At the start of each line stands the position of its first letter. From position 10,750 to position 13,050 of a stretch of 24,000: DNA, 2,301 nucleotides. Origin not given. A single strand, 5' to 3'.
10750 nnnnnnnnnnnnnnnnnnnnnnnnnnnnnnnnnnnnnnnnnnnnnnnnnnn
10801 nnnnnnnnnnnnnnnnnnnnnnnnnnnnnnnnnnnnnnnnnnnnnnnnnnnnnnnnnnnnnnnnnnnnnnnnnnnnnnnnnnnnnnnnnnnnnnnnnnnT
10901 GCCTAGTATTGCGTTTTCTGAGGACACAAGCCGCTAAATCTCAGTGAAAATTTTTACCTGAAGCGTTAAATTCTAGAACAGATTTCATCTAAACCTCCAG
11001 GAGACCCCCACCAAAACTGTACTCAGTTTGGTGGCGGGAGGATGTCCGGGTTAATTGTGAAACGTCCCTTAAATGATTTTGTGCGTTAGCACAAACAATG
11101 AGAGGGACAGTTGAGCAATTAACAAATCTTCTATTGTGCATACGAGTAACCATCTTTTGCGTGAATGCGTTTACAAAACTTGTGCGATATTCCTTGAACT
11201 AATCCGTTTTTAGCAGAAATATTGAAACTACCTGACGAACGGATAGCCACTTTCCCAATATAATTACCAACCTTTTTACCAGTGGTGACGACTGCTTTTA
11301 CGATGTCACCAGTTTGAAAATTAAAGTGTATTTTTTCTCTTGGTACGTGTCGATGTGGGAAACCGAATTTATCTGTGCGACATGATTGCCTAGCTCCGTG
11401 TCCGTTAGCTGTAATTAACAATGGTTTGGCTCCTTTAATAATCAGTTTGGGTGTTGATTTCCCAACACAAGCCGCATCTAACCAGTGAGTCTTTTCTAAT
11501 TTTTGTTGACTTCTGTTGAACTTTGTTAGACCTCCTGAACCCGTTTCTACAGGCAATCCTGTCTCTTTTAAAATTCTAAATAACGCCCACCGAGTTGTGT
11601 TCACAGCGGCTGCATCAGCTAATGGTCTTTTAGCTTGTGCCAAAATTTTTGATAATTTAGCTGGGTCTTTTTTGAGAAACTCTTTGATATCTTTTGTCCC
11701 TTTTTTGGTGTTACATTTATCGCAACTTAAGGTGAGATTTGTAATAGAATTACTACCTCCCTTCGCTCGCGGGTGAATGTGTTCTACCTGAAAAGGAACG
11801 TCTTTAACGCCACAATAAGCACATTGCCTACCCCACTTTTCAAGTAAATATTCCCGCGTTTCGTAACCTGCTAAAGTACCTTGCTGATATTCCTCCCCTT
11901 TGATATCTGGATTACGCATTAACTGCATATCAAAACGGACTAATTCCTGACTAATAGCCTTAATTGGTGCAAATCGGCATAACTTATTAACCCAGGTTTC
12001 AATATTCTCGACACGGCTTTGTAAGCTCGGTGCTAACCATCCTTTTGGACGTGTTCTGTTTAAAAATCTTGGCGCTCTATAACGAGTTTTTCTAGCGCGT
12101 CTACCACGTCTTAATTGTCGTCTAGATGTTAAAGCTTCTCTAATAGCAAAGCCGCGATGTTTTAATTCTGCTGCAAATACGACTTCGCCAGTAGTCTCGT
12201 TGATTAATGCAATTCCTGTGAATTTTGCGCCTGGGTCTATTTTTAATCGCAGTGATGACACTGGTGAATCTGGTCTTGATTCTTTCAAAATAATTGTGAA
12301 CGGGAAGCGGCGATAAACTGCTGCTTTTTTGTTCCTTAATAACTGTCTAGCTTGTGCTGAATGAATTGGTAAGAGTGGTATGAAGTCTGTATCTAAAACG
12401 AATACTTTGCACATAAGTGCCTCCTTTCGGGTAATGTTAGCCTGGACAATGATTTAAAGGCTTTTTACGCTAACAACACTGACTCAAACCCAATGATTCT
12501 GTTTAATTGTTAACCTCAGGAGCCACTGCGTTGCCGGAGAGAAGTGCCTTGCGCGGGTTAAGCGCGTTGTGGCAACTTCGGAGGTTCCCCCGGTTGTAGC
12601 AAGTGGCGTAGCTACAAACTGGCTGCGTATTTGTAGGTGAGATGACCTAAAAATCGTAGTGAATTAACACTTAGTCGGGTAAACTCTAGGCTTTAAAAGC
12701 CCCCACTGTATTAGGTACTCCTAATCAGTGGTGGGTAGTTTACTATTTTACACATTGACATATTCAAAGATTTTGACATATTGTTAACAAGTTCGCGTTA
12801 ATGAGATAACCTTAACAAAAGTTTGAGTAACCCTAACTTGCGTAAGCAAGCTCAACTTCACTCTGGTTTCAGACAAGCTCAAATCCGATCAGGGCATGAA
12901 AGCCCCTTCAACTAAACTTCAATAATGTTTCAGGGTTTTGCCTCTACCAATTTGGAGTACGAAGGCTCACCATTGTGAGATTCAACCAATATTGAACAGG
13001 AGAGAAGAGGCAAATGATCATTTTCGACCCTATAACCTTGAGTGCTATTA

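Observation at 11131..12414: All predicted catalytic and zinc-binding residues of the IscB nuclease appear intact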

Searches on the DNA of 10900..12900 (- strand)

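Call 20: search_dna_similar(query=window:12516-12612:-, collection=plasmids, mode=distant, max_evalue=0.01)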
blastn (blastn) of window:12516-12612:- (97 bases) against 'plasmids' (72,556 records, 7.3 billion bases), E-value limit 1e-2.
Records with a match: 5; places in all: 5; records where one place covers at least 80% of the query: 0.
Best place of each record, by identity: >=99% 1; 90-95% 2; 80-90% 2.
By first word of the organism name: Nostoc 2; Calothrix 1; Chroococcidiopsis 1; Aulosira 1.
By predicted mobility (MOB-suite, as given by PLSDB): mobilizable 2; conjugative 2; non-mobilizable 1.
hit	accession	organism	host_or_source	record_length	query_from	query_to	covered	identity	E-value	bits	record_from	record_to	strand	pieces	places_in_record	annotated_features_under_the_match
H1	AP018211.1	Calothrix brevissima NIES-22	-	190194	32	82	53%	82.4%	1e-4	53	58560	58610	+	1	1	none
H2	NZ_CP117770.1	Nostoc sp. UHCC 0926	whole organism,lichen surface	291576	32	77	47%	89.1%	2e-7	62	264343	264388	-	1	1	ATP-binding protein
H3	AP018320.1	Nostoc sp. HK-01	-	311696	36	70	36%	91.4%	4e-4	51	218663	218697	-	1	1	none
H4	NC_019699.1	Chroococcidiopsis thermalis PCC 7203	-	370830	4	34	32%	93.5%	2e-3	48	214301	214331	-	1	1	DUF3987 domain-containing protein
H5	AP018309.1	Aulosira laxa NIES-50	-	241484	4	29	27%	100.0%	2e-3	48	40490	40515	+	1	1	none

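Call 21: search_rna_families(source=window, start=10900, end=12900, threshold=evalue, max_evalue=1)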
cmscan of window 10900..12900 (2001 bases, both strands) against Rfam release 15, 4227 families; matches with E-value up to 1: 3.
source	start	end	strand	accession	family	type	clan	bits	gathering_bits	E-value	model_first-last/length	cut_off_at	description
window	12431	12743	-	RF02033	HEARO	Gene;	-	102.9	83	1.4e-21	1-211/211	no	HNH endonuclease-associated RNA and ORF (HEARO) RNA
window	11005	11037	-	RF00722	mir-451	Gene; miRNA;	-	20.5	66.5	0.28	19-52/71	no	mir-451 microRNA precursor family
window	11291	11338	+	RF00110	RybB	Gene; sRNA;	-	18.7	40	0.96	1-79/79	no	RybB RNA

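Call 39: search_rna_families(sources=[L001, L002, L003, L004, L005, L006, L007, L008, L009, L010, L012, L013, L015, L016, L017, L018, L020, L021, L022, L023], threshold=gathering)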
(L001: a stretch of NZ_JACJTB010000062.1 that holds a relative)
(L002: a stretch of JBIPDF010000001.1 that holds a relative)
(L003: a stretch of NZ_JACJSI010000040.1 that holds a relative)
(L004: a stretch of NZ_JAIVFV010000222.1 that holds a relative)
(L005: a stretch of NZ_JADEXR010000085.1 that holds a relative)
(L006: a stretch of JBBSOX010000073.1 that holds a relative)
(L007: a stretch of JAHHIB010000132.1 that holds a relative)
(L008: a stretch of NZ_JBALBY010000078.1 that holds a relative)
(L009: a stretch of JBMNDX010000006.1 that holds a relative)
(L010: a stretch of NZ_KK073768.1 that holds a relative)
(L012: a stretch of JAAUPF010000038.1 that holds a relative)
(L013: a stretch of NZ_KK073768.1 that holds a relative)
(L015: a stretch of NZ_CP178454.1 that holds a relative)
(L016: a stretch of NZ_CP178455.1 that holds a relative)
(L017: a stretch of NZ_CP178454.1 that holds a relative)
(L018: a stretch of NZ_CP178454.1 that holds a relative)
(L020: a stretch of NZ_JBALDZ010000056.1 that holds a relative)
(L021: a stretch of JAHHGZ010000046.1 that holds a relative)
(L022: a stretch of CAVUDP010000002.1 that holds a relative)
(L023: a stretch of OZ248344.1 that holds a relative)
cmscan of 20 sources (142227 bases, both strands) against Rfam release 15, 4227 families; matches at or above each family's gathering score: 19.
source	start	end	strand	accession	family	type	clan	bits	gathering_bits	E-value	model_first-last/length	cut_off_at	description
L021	2766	2984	+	RF02033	HEARO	Gene;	-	150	83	3.6e-31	1-211/211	no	HNH endonuclease-associated RNA and ORF (HEARO) RNA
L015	2760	2983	+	RF02033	HEARO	Gene;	-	149.9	83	3.8e-31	1-211/211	no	HNH endonuclease-associated RNA and ORF (HEARO) RNA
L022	2763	2982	+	RF02033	HEARO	Gene;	-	148.8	83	6.8e-31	1-211/211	no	HNH endonuclease-associated RNA and ORF (HEARO) RNA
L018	2760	2983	+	RF02033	HEARO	Gene;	-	147.4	83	1.5e-30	1-211/211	no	HNH endonuclease-associated RNA and ORF (HEARO) RNA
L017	2760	2983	+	RF02033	HEARO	Gene;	-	145.9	83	3.6e-30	1-211/211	no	HNH endonuclease-associated RNA and ORF (HEARO) RNA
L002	2763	2984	+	RF02033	HEARO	Gene;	-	138.1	83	2.7e-28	1-211/211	no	HNH endonuclease-associated RNA and ORF (HEARO) RNA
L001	2761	2982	+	RF02033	HEARO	Gene;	-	137.3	83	4.4e-28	1-211/211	no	HNH endonuclease-associated RNA and ORF (HEARO) RNA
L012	2761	2983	+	RF02033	HEARO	Gene;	-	136.7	83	6.2e-28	1-211/211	no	HNH endonuclease-associated RNA and ORF (HEARO) RNA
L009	2766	2984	+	RF02033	HEARO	Gene;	-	134.7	83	1.8e-27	1-211/211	no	HNH endonuclease-associated RNA and ORF (HEARO) RNA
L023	2737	2982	+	RF02033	HEARO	Gene;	-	134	83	2.8e-27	1-211/211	no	HNH endonuclease-associated RNA and ORF (HEARO) RNA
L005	2761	2982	+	RF02033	HEARO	Gene;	-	133.4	83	4e-27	1-211/211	no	HNH endonuclease-associated RNA and ORF (HEARO) RNA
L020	2723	2966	+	RF02033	HEARO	Gene;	-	133.4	83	3.8e-27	1-211/211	no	HNH endonuclease-associated RNA and ORF (HEARO) RNA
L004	2761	2983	+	RF02033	HEARO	Gene;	-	133.3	83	4e-27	1-211/211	no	HNH endonuclease-associated RNA and ORF (HEARO) RNA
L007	2764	2985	+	RF02033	HEARO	Gene;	-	130.2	83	2.3e-26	1-211/211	no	HNH endonuclease-associated RNA and ORF (HEARO) RNA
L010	2760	2983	+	RF02033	HEARO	Gene;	-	128.7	83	5.4e-26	1-211/211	no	HNH endonuclease-associated RNA and ORF (HEARO) RNA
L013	2765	2984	+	RF02033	HEARO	Gene;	-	126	83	2.4e-25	1-211/211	no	HNH endonuclease-associated RNA and ORF (HEARO) RNA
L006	2764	2984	+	RF02033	HEARO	Gene;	-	125.7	83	2.8e-25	1-211/211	no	HNH endonuclease-associated RNA and ORF (HEARO) RNA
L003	2760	2982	+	RF02033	HEARO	Gene;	-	118.8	83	1.4e-23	1-211/211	no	HNH endonuclease-associated RNA and ORF (HEARO) RNA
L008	2713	2982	+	RF02033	HEARO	Gene;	-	95.8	83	5.4e-18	1-211/211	no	HNH endonuclease-associated RNA and ORF (HEARO) RNA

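Call 45: get_annotated_region(hit=H2, flank=300)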
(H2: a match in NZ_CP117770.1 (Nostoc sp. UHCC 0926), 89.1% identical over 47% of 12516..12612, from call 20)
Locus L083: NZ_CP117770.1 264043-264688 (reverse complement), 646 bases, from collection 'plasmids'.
description: Nostoc sp. UHCC 0926 plasmid pn2, complete sequence
organism: Nostoc sp. UHCC 0926 (NCBI taxid 3025190)
taxonomy: Bacteria; Cyanobacteriota; Cyanophyceae; Nostocales; Nostocaceae; Nostoc; Nostoc sp. UHCC 0926
host: -; source: whole organism,lichen surface; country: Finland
typing (MOB-suite, as given by PLSDB): non-mobilizable; replicon rep_cluster_1678; mating-pair formation MPF_T
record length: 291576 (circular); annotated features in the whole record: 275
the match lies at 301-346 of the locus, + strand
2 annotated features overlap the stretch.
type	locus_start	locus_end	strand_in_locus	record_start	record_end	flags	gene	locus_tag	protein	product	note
CDS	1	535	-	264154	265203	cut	-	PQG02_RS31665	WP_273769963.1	ATP-binding protein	-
CDS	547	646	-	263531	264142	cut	-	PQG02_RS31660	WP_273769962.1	hypothetical protein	-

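Call 46: get_annotated_region(hit=H1, flank=300)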
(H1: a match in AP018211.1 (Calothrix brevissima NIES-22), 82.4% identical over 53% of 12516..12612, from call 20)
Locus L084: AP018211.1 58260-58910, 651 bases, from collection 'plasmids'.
description: Calothrix brevissima NIES-22 plasmid plasmid4 DNA, complete genome
organism: Calothrix brevissima NIES-22 (NCBI taxid 1973478)
taxonomy: Bacteria; Cyanobacteriota; Cyanophyceae; Nostocales; Calotrichaceae; Calothrix; Calothrix brevissima; Calothrix brevissima NIES-22
host: -; source: -; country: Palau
typing (MOB-suite, as given by PLSDB): mobilizable; replicon rep_cluster_1657; relaxase MOBV
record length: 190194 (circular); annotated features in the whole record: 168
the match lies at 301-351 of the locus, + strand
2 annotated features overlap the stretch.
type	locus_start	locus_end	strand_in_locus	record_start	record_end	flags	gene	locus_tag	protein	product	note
CDS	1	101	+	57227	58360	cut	-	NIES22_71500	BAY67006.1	hypothetical protein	-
CDS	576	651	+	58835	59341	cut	-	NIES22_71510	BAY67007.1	hypothetical protein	-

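Call 47: get_annotated_region(hit=H3, flank=300)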
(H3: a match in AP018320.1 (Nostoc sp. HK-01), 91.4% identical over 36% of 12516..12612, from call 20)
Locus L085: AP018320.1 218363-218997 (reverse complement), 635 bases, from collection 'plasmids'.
description: Nostoc sp. HK-01 plasmid plasmid2 DNA, complete genome
organism: Nostoc sp. HK-01 (NCBI taxid 196308)
taxonomy: Bacteria; Cyanobacteriota; Cyanophyceae; Nostocales; Nostocaceae; Nostoc; Nostoc sp. HK-01
host: -; source: -; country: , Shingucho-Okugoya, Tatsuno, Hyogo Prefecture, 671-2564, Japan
typing (MOB-suite, as given by PLSDB): mobilizable; relaxase MOBV
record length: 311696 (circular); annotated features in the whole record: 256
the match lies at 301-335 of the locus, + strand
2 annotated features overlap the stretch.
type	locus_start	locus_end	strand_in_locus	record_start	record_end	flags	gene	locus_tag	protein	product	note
CDS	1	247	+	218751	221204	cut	-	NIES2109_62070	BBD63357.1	TPR repeat-containing protein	-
CDS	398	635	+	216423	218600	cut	-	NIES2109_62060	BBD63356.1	peptidase C14 caspase catalytic subunit p20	-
